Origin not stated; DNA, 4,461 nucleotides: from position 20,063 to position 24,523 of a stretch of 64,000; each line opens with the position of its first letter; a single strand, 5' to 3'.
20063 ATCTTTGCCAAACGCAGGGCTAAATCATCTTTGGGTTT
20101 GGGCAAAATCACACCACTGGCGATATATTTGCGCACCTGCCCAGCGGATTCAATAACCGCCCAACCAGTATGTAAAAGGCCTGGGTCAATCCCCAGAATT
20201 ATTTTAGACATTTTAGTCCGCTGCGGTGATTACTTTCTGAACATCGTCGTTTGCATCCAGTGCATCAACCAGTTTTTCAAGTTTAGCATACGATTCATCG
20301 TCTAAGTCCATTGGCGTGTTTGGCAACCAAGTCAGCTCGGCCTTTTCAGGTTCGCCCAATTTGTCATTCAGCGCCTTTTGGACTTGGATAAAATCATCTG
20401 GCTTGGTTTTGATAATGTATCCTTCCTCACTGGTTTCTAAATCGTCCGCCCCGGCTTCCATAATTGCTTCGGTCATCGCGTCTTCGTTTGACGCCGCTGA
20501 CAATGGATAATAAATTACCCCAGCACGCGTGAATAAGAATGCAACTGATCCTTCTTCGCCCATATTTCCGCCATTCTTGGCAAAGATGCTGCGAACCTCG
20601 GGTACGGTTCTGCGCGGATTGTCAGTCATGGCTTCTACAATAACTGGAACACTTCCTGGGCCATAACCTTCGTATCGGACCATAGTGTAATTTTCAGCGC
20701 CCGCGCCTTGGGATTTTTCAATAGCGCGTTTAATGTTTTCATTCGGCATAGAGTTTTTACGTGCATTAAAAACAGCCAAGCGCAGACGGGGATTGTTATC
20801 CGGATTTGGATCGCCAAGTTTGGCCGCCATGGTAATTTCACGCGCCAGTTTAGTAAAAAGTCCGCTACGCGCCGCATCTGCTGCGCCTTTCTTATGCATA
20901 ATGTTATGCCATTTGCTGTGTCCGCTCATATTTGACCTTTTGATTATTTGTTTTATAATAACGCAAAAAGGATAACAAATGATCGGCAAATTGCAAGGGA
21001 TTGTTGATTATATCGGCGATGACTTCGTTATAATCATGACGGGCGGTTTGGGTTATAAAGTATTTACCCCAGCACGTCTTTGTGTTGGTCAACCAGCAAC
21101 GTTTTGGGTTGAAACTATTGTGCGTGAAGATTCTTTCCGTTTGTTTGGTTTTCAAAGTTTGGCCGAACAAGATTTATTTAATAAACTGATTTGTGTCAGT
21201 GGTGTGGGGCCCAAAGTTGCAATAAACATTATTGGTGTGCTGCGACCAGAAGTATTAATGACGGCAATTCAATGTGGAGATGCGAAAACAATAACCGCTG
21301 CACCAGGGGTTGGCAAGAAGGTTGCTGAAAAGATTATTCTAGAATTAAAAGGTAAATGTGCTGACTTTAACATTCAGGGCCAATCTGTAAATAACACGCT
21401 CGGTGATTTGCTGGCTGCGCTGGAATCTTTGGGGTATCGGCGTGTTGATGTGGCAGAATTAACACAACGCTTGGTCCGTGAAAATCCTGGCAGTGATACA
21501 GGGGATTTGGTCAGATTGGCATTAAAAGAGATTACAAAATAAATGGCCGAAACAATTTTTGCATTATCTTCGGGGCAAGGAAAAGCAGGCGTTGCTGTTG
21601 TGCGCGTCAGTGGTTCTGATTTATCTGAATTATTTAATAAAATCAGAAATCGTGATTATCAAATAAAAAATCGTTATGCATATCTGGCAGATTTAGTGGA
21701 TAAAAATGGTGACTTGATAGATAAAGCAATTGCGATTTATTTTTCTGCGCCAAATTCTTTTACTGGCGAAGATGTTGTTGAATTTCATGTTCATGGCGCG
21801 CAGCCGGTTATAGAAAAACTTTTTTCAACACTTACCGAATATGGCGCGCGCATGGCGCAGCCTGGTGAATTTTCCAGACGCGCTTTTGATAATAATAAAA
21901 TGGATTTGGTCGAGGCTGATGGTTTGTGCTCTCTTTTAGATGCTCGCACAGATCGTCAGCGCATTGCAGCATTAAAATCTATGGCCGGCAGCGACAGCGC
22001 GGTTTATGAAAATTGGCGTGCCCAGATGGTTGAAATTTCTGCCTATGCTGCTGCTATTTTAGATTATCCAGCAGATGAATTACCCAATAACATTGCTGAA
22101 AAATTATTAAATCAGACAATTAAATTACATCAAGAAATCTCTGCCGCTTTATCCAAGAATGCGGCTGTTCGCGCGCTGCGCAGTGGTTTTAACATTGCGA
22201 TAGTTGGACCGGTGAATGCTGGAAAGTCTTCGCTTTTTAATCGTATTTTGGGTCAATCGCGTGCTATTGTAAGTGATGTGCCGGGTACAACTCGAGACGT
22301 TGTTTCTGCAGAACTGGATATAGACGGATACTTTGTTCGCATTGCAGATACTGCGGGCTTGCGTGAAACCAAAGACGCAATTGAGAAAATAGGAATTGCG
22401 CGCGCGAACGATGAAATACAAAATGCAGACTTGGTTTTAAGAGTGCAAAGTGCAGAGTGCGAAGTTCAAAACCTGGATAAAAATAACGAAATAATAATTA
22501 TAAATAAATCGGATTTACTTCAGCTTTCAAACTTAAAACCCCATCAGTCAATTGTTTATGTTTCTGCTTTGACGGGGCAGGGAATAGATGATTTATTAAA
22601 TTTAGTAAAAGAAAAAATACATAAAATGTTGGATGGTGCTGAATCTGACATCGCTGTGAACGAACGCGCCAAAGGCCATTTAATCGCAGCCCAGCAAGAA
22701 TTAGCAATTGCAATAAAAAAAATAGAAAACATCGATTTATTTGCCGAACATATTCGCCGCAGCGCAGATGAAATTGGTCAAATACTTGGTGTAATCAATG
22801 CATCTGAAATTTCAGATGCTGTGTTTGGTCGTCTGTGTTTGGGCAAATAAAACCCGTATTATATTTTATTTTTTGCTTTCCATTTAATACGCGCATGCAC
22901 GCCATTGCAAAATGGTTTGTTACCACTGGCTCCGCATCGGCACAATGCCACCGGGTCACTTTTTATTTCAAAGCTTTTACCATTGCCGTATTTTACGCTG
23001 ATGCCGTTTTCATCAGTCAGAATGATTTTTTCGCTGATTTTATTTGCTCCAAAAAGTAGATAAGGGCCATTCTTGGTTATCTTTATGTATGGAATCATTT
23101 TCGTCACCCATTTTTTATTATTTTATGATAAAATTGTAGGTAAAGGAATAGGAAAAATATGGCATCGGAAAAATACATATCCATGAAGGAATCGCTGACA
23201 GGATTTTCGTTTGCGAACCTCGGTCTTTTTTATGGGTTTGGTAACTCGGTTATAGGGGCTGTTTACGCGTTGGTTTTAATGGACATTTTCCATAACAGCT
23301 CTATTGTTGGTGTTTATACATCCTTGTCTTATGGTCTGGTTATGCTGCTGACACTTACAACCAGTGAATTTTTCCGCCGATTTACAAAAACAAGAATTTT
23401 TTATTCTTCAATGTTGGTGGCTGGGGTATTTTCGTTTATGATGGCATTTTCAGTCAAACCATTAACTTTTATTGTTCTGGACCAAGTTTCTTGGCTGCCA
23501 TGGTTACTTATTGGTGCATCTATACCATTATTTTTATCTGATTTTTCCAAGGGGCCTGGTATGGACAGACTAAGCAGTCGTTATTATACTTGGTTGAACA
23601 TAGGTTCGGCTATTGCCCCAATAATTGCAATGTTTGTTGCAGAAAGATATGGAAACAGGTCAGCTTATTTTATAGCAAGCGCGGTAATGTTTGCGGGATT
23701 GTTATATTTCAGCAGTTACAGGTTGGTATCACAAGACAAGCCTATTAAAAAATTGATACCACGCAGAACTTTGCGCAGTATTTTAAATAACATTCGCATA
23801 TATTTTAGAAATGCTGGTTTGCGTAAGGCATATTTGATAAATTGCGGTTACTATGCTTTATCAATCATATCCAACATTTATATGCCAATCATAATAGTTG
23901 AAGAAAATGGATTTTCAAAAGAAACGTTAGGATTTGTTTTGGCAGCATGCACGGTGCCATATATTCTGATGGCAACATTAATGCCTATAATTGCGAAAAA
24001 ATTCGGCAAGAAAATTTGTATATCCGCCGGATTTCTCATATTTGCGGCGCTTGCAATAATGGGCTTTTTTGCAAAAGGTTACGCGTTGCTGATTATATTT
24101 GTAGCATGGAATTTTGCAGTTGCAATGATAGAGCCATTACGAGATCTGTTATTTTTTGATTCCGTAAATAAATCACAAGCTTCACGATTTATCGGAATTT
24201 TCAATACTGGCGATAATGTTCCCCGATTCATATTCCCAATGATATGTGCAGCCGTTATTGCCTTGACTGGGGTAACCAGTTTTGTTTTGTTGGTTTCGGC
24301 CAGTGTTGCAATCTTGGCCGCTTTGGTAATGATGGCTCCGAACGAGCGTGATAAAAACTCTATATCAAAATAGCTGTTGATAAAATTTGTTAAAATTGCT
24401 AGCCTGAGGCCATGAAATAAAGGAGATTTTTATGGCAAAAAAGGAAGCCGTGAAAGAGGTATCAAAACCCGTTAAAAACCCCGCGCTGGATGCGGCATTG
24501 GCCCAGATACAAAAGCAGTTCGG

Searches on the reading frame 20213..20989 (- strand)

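Call 38: search_protein_families(library=pfam, proteins=[window:20213-20989:-], max_evalue=0.001)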
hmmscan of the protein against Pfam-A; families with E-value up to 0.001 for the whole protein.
window:20213-20989:- (258 aa): 2 families
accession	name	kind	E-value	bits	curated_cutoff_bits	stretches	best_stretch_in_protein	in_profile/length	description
PF01709.26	Transcrip_reg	-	1.1e-54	184.9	27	1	101-255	1-158/160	TACO1/YebC second and third domain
PF20772.2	TACO1_YebC_N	-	1e-30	106.4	36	1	25-95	1-72/73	TACO1/YebC protein N-terminal domain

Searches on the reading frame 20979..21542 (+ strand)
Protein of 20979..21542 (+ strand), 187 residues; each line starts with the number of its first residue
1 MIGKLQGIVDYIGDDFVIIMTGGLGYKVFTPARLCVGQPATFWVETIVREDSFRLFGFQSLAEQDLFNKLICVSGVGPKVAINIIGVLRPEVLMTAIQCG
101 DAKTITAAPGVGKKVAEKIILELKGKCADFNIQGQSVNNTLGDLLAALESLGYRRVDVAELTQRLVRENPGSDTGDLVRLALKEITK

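Call 38: search_protein_families(library=pfam, proteins=[window:20979-21542:+], max_evalue=0.001)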
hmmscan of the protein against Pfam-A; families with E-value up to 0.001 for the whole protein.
window:20979-21542:+ (187 aa): 4 families
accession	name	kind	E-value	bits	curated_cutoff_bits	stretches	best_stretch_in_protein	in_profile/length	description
PF01330.27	RuvA_N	-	2.2e-15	56.9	23.6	1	1-57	1-61/61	RuvA N terminal domain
PF14520.12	HHH_5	-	3.6e-12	47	27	1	67-124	1-56/57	Helix-hairpin-helix domain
PF07499.19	RuvA_C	-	1e-08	36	24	1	141-185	3-46/47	RuvA, C-terminal domain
PF00633.29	HHH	-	6.7e-05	23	24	0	104-120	12-28/30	Helix-hairpin-helix motif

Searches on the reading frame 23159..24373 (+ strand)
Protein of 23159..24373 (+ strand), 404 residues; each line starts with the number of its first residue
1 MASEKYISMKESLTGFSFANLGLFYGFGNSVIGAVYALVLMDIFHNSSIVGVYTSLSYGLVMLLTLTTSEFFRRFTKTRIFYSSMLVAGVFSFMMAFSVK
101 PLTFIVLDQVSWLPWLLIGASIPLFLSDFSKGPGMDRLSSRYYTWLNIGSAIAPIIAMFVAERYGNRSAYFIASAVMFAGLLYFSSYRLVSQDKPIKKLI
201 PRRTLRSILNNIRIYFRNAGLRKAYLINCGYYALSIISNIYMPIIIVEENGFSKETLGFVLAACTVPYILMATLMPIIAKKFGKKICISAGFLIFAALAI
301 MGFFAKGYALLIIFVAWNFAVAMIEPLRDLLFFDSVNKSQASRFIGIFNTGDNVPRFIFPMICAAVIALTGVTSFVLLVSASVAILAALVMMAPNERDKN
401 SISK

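Call 38: search_protein_families(library=pfam, proteins=[window:23159-24373:+], max_evalue=0.001)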
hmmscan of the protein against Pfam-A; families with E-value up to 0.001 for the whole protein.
window:23159-24373:+ (404 aa): 2 families
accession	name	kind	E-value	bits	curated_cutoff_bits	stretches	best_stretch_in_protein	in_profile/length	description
PF07690.21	MFS_1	-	1.8e-25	90.1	33.4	2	226-397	3-176/347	Major Facilitator Superfamily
PF00854.27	PTR2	-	1.2e-06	28.1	27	1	136-216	69-150/392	POT family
